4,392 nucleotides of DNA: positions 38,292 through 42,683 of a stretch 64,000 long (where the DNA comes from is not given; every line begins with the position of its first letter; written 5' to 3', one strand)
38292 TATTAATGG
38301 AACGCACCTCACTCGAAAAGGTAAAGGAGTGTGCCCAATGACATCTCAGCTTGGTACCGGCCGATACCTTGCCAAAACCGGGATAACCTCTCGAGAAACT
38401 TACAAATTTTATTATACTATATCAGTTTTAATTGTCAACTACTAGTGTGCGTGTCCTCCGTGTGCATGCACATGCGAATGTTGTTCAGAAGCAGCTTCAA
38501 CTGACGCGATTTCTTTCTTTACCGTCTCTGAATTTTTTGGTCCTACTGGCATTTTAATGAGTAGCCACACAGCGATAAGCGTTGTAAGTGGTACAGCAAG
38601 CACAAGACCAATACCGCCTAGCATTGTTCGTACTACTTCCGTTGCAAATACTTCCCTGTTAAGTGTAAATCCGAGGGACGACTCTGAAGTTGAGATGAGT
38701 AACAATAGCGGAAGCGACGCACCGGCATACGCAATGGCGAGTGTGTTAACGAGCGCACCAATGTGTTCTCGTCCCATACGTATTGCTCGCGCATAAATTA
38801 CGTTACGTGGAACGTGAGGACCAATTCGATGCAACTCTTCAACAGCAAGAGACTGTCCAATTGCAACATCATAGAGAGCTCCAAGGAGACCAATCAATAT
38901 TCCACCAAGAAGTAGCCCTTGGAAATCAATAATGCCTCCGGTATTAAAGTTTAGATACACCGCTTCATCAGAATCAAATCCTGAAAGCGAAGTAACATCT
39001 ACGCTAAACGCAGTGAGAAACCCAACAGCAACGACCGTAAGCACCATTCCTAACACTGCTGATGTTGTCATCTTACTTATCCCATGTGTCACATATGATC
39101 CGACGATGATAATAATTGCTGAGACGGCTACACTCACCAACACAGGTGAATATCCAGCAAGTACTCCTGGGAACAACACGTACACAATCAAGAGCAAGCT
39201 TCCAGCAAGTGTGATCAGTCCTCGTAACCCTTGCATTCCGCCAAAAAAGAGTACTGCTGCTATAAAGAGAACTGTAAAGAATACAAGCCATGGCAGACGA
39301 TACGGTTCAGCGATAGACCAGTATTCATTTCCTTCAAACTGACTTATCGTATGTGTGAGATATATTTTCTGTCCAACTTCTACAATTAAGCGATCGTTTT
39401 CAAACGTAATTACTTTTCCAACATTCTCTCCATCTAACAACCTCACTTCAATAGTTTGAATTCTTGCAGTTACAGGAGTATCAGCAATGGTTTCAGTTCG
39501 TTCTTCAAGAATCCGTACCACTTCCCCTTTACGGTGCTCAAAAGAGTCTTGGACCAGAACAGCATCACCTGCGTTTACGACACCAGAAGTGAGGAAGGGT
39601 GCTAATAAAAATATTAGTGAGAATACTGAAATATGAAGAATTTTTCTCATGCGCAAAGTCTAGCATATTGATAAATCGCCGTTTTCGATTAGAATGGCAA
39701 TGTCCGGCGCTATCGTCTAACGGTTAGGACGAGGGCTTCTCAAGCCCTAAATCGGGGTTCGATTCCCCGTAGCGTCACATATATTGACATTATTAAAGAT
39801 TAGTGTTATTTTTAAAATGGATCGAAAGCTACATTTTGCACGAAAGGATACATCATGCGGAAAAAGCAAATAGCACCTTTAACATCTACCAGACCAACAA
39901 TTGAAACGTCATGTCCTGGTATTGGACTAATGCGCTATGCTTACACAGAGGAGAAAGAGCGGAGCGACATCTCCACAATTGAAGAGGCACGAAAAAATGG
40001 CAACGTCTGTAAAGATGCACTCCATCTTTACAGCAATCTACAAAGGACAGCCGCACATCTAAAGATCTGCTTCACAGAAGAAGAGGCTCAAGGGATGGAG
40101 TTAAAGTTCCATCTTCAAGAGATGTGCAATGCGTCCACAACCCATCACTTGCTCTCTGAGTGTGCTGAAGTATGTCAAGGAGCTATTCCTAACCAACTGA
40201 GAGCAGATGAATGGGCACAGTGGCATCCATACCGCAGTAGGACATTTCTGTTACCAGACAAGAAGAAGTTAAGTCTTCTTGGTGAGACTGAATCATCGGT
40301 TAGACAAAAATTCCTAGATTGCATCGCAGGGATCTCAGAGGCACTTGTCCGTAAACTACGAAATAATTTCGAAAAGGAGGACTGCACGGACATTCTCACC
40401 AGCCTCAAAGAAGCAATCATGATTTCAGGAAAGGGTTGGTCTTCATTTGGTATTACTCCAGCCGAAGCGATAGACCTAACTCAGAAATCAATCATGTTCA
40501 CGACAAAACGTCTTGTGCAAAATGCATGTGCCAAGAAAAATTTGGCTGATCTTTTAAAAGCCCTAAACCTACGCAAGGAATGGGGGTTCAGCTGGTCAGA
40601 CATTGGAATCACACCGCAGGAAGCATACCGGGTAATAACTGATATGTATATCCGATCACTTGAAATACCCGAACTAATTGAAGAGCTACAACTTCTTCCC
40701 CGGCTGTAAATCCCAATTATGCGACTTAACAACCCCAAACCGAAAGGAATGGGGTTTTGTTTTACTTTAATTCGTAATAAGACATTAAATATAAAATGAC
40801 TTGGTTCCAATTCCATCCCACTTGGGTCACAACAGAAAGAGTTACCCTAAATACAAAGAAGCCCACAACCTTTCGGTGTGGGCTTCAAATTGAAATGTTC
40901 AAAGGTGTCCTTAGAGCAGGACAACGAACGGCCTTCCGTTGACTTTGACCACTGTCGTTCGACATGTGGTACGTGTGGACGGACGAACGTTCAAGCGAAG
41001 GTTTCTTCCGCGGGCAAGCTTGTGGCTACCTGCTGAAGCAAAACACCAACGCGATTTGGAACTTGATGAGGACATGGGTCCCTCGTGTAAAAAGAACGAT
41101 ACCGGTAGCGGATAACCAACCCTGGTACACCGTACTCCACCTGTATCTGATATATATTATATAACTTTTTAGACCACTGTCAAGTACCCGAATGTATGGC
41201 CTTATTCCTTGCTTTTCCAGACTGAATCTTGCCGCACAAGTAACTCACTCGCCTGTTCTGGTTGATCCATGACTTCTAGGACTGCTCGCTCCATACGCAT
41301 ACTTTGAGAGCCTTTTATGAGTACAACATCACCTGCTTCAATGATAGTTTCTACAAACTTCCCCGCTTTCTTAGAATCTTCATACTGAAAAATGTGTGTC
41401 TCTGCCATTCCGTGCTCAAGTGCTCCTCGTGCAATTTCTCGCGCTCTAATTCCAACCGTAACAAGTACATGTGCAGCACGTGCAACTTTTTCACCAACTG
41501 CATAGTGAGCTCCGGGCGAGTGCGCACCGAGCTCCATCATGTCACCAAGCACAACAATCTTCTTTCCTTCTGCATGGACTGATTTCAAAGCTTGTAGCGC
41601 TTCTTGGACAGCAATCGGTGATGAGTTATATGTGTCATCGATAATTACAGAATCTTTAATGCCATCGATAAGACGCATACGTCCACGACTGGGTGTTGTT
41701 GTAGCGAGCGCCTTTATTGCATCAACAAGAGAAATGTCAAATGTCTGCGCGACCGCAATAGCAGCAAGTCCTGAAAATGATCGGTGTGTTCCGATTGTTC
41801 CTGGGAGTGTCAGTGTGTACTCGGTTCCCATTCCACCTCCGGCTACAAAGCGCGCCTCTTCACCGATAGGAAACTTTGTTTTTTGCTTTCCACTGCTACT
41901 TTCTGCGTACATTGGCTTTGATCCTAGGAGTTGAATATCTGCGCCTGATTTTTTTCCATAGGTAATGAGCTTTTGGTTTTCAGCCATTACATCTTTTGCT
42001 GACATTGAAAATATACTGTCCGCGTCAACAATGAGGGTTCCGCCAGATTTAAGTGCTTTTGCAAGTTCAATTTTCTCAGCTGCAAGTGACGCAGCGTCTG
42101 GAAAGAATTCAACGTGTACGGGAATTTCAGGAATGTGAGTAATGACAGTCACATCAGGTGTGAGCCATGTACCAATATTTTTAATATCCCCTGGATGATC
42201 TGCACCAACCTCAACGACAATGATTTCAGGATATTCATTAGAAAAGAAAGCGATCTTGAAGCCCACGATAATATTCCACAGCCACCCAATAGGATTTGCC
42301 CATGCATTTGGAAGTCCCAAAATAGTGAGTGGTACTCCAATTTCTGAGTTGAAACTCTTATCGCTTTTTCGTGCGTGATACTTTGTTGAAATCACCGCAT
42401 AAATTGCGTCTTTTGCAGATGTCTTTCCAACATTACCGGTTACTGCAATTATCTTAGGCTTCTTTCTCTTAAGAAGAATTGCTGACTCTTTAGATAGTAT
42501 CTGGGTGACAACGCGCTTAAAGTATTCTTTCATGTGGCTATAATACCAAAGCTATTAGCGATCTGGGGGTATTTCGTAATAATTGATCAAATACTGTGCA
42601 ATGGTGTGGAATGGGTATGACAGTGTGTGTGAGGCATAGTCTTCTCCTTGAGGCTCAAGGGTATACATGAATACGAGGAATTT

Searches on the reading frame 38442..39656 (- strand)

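Call 17: search_protein_families(library=pfam, proteins=[window:38442-39656:-], max_evalue=0.001)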
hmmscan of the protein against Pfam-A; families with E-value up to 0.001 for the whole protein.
window:38442-39656:- (404 aa): 1 family
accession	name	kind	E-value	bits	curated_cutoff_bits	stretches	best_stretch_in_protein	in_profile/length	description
PF07907.16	YibE_F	-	2.1e-61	208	27.2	1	124-364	1-241/241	YibE/F-like protein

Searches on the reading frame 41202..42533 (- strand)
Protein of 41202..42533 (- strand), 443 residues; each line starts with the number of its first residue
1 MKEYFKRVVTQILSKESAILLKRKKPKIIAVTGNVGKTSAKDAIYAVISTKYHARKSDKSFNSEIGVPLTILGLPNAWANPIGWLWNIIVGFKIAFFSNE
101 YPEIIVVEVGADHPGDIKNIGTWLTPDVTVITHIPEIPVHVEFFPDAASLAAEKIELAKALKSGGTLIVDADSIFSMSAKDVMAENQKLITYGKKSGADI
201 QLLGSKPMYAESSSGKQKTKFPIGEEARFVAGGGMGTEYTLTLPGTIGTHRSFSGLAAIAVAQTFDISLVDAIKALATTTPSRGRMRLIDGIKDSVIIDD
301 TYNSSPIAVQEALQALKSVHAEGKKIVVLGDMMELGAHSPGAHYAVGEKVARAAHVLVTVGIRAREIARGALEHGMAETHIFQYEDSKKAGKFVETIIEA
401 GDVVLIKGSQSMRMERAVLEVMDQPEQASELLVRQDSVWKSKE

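Call 16: search_protein_families(library=pfam, proteins=[window:41202-42533:-], max_evalue=0.001)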
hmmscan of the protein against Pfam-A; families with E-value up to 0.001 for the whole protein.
window:41202-42533:- (443 aa): 2 families
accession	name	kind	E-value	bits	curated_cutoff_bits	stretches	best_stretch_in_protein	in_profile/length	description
PF02875.26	Mur_ligase_C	-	2.8e-18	67.4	28.4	1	284-409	1-126/127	Mur ligase, glutamate ligase domain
PF08245.18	Mur_ligase_M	-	9.8e-18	65.3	24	1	95-201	50-155/200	Mur ligase middle domain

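Call 32: search_protein_families(library=ncbifam, proteins=[window:41202-42533:-], max_evalue=0.01)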
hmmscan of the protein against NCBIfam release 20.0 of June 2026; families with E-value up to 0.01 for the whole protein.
window:41202-42533:- (443 aa): 16 families
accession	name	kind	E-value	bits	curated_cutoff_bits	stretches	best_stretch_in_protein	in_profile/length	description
TIGR01143.1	murF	subfamily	2e-68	231.2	288.6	2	102-418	126-415/418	UDP-N-acetylmuramoyl-tripeptide--D-alanyl-D-alanine ligase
NF008896.0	PRK11929.1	equivalog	9e-65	219.1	1023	2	103-426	657-961/965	bifunctional UDP-N-acetylmuramoyl-L-alanyl-D-glutamate--2,6-diaminopimelate ligase MurE/UDP-N-acetylmuramoyl-tripeptide--D-alanyl-D-alanine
NF010693.0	PRK14093.1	equivalog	9.2e-42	143.3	544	2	105-420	163-463/479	UDP-N-acetylmuramoylalanyl-D-glutamyl-2,6-diaminopimelate--D-alanyl-D-alanine ligase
NF008897.0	PRK11930.1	equivalog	1.7e-30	105.8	804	2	99-421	156-453/822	bifunctional UDP-N-acetylmuramoyl-tripeptide:D-alanyl-D-alanine ligase/alanine racemase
NF008041.0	PRK10773.1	equivalog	2.2e-30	105.8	551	2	103-421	153-447/453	UDP-N-acetylmuramoyl-tripeptide--D-alanyl-D-alanine ligase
NF001124.0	PRK00139.1-2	equivalog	8.1e-15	54.5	476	1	140-408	211-466/500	UDP-N-acetylmuramoyl-L-alanyl-D-glutamate--2,6-diaminopimelate ligase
TIGR01082.1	murC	equivalog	1.9e-12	47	335.1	1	124-328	166-350/449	UDP-N-acetylmuramate--L-alanine ligase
TIGR01087.1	murD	equivalog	3.6e-11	42.8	211.95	1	125-405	171-414/441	UDP-N-acetylmuramoyl-L-alanine--D-glutamate ligase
NF053645.1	pMurC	equivalog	2.8e-10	39.5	560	1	246-389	315-449/492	pseudomurein biosynthesis peptide ligase pMurC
TIGR01085.1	murE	subfamily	1.2e-09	37.6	257.3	1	140-331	190-366/472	UDP-N-acetylmuramyl-tripeptide synthetase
NF001126.0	PRK00139.1-4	equivalog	1.8e-08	33.4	373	1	140-330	206-375/486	UDP-N-acetylmuramoyl-L-alanyl-D-glutamate--2,6-diaminopimelate ligase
NF033197.0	F430_CfbE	equivalog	7.4e-08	31.8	250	1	249-332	269-352/430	coenzyme F430 synthase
NF010628.0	PRK14022.1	equivalog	1.7e-06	27.1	536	1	154-332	229-376/483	UDP-N-acetylmuramoyl-L-alanyl-D-glutamate--L-lysine ligase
NF053646.1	pMurD1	equivalog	4.8e-06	25.5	610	1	256-407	289-429/465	pseudomurein biosynthesis peptide ligase pMurD1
TIGR01081.1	mpl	equivalog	8.2e-06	25.1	388.7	1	247-338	275-368/448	UDP-N-acetylmuramate:L-alanyl-gamma-D-glutamyl-meso-diaminopimelate ligase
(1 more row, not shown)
